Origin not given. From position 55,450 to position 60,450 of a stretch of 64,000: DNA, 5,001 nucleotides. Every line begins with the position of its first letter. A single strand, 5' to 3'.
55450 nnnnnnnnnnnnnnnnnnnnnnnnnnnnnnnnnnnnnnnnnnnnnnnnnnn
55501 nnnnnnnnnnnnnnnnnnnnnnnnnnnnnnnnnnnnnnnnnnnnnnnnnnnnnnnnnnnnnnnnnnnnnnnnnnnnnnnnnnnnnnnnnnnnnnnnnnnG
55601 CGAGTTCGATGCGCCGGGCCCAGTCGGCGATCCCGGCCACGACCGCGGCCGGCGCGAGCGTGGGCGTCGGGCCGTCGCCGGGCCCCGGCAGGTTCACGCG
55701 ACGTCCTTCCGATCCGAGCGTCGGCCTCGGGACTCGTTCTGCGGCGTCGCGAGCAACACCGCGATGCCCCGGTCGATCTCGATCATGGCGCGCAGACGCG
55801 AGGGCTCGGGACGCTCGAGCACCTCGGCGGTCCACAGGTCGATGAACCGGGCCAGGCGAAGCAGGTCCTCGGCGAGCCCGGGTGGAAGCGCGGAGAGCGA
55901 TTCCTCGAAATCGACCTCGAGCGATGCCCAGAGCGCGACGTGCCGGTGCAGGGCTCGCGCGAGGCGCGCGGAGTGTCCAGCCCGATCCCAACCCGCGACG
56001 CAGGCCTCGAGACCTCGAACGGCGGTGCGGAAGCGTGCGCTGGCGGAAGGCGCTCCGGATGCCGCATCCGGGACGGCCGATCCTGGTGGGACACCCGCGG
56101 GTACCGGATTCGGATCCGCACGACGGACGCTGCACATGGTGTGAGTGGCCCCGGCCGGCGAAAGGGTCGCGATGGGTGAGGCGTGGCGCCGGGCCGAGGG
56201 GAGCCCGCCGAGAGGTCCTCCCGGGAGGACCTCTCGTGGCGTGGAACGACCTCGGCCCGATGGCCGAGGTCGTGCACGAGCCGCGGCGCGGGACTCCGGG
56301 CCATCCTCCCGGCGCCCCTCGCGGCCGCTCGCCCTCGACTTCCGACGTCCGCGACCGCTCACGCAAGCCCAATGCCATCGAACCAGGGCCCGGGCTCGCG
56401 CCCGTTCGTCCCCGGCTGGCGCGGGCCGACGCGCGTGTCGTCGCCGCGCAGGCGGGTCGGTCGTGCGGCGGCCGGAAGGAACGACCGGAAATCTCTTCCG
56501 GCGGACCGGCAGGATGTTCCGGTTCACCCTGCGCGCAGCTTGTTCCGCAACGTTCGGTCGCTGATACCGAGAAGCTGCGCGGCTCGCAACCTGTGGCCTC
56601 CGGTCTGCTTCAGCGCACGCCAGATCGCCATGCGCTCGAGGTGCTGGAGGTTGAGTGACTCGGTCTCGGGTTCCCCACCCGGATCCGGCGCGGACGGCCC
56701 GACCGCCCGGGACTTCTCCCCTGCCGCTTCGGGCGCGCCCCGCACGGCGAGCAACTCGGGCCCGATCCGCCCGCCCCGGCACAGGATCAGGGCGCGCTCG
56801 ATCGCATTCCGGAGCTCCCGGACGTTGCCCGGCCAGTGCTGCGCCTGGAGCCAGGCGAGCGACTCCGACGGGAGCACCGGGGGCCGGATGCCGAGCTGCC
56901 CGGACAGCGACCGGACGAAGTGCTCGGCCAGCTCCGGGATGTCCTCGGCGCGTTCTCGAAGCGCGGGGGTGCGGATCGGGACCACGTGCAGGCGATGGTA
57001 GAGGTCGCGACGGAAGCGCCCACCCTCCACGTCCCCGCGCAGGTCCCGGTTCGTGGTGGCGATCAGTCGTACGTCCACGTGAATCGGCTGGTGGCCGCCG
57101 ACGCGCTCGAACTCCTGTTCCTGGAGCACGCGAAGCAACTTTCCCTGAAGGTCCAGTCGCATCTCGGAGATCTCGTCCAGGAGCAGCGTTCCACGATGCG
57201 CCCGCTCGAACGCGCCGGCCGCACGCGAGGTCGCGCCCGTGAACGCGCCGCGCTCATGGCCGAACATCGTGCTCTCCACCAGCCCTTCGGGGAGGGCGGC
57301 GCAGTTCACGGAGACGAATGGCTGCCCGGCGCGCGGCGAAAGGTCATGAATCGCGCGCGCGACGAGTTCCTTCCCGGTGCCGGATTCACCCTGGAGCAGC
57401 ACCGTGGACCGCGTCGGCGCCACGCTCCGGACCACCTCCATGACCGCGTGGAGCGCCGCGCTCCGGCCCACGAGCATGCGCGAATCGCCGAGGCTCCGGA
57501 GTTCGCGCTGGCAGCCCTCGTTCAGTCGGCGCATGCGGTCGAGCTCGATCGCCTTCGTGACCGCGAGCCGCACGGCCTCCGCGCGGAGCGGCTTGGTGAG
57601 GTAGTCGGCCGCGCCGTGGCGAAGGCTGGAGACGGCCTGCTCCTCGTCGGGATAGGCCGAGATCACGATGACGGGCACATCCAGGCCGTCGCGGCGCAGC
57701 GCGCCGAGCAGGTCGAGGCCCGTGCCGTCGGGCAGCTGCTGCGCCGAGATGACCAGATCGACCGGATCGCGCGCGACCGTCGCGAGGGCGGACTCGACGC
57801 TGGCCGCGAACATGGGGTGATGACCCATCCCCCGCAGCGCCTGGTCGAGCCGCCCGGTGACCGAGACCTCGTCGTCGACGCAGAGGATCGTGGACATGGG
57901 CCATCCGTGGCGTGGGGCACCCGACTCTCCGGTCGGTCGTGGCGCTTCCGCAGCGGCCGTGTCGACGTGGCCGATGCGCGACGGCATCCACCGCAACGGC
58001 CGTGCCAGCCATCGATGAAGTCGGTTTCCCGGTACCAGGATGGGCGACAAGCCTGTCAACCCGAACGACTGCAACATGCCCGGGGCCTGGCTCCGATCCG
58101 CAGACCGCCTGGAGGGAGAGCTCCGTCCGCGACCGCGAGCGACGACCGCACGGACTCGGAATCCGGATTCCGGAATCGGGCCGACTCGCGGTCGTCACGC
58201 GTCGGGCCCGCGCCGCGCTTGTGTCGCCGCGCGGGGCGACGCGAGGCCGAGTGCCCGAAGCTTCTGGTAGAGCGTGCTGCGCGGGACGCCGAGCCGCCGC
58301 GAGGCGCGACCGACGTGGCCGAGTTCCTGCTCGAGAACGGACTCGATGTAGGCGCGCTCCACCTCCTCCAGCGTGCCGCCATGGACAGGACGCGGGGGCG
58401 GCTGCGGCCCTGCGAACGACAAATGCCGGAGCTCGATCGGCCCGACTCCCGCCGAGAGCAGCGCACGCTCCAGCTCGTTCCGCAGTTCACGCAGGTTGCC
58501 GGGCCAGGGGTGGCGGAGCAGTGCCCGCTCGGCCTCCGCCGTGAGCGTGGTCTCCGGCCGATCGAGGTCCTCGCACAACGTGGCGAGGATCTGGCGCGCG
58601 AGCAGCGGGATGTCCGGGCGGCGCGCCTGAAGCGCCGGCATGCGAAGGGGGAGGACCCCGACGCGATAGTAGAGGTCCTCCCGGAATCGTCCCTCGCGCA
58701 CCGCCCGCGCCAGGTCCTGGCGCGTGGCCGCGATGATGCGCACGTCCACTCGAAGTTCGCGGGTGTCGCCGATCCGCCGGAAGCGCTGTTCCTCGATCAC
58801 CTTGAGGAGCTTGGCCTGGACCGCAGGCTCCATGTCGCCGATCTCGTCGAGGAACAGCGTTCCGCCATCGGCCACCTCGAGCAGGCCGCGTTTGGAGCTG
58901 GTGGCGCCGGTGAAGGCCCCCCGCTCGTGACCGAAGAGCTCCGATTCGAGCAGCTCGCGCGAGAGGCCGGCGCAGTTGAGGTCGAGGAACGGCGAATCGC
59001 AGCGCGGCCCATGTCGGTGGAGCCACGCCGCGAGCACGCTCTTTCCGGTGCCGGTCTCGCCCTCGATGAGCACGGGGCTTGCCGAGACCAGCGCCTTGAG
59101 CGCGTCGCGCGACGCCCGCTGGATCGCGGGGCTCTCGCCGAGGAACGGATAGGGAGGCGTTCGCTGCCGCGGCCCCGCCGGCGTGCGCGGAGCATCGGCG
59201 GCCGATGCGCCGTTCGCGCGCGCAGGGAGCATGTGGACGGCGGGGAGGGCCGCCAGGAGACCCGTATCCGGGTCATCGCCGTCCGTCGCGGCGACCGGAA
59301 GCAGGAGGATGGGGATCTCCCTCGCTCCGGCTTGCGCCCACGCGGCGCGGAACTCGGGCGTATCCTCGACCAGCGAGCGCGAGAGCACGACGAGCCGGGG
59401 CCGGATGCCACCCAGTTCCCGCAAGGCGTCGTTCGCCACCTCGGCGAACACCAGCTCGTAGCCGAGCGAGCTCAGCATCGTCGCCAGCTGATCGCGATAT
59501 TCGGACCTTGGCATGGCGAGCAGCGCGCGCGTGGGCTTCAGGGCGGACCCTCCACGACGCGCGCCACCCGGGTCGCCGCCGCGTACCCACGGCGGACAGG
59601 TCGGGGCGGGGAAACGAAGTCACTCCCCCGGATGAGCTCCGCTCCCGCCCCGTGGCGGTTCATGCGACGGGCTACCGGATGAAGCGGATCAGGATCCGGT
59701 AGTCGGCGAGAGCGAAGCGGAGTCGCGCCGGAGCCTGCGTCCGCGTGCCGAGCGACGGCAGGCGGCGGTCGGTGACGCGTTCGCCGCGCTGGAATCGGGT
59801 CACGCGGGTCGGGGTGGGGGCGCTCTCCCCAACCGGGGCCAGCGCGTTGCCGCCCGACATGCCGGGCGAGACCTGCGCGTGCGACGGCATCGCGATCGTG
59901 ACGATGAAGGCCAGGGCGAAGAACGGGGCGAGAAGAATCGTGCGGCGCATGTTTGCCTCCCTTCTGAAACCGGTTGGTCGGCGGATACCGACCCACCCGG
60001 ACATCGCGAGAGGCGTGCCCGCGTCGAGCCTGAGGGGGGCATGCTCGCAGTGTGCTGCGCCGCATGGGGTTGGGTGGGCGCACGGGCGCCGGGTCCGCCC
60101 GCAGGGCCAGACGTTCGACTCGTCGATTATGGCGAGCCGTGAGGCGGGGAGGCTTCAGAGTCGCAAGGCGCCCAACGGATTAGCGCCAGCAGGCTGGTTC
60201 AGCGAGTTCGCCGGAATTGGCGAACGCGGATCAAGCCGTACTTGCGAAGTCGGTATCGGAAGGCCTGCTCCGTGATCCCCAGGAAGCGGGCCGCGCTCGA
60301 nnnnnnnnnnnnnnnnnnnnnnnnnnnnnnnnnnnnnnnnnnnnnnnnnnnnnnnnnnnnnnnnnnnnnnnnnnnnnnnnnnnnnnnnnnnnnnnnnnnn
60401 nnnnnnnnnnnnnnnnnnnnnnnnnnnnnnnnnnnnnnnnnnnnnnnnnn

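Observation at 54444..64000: Self-contained sigma-54 cascade: three bEBPs, three -24/-12 promoters, FlaF-like/pseudo-PP2C output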

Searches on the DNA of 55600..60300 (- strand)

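Call 37: search_rna_families(source=window, start=55600, end=60300, threshold=evalue, max_evalue=5, show_alignments=2)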
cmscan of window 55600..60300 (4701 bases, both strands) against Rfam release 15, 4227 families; matches with E-value up to 5: 0.
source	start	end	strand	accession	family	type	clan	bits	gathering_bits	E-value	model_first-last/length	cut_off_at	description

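Call 45: build_rna_model(alignment_id=A5)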
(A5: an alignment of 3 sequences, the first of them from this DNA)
Model R1 built from alignment A5 (3 sequences, 171 columns); structure: RNAalifold consensus.
model positions 168; base pairs 65; branch points 2; effective number of sequences 0.59; information 0.59 bits per position. Calibrated on 0.2 Mb of random sequence (short: E-values are rough).
structure used (alignment columns):
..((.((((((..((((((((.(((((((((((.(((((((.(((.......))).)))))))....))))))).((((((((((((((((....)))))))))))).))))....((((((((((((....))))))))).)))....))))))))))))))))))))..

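Call 47: search_with_rna_model(model_id=R1, sources=[window, L003, L006, L007, L008, L009, L010, L011, L012, L013, L014], max_evalue=10, show_alignments=0)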
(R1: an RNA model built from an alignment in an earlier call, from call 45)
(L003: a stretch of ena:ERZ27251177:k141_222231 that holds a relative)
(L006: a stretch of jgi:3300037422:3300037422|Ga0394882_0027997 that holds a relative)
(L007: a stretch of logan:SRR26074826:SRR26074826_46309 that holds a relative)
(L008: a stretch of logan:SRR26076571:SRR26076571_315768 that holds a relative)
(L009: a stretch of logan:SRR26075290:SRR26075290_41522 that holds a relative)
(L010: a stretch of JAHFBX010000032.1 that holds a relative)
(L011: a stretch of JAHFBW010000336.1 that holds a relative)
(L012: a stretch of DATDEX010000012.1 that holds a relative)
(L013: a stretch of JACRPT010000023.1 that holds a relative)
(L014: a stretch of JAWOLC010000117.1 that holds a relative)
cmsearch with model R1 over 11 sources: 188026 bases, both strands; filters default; matches with E-value up to 10: 27.
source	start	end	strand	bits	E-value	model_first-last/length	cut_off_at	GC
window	56185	56351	-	156.3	1.3e-24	1-168/168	no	0.78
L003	9737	9904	+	151.8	7.7e-24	1-168/168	no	0.77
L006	23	190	+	151.7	8.1e-24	1-168/168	no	0.75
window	56209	56236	+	19.3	0.37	116-144/168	no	0.71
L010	8714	8738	+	16.9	0.95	36-60/168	no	0.84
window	6747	6892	+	15.3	1.7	1-168/168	no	0.71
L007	5499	5641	+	15.1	1.9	1-168/168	no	0.68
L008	4878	5020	+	15.1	1.9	1-168/168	no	0.68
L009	1034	1176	+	15.1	1.9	1-168/168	no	0.68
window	60576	60734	-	14.7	2.3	1-168/168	no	0.69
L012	5565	5631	-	14.1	2.9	1-168/168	no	0.75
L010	8714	8740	-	13.6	3.5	1-168/168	no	0.85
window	10572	10716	+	13.6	3.5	1-168/168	no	0.7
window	43531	43586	+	12.6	5.3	1-168/168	no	0.79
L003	9811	9847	-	12.5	5.5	75-111/168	no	0.84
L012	5432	5551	-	12.4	5.6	1-168/168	no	0.73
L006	102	127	-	12.2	6.1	80-105/168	no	0.81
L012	5426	5535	+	12.1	6.2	1-168/168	no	0.74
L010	13585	13627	-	12.1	6.2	1-168/168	no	0.84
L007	348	407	-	11.9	6.8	1-168/168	no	0.77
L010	13755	13778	-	11.7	7.3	1-168/168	no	0.83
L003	12974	13000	+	11.4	8.3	1-168/168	no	0.85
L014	6182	6216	+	11.4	8.3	1-168/168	no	0.77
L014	18085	18122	+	11.3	8.5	1-168/168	no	0.68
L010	8630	8666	+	11.1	9.3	1-168/168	no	0.78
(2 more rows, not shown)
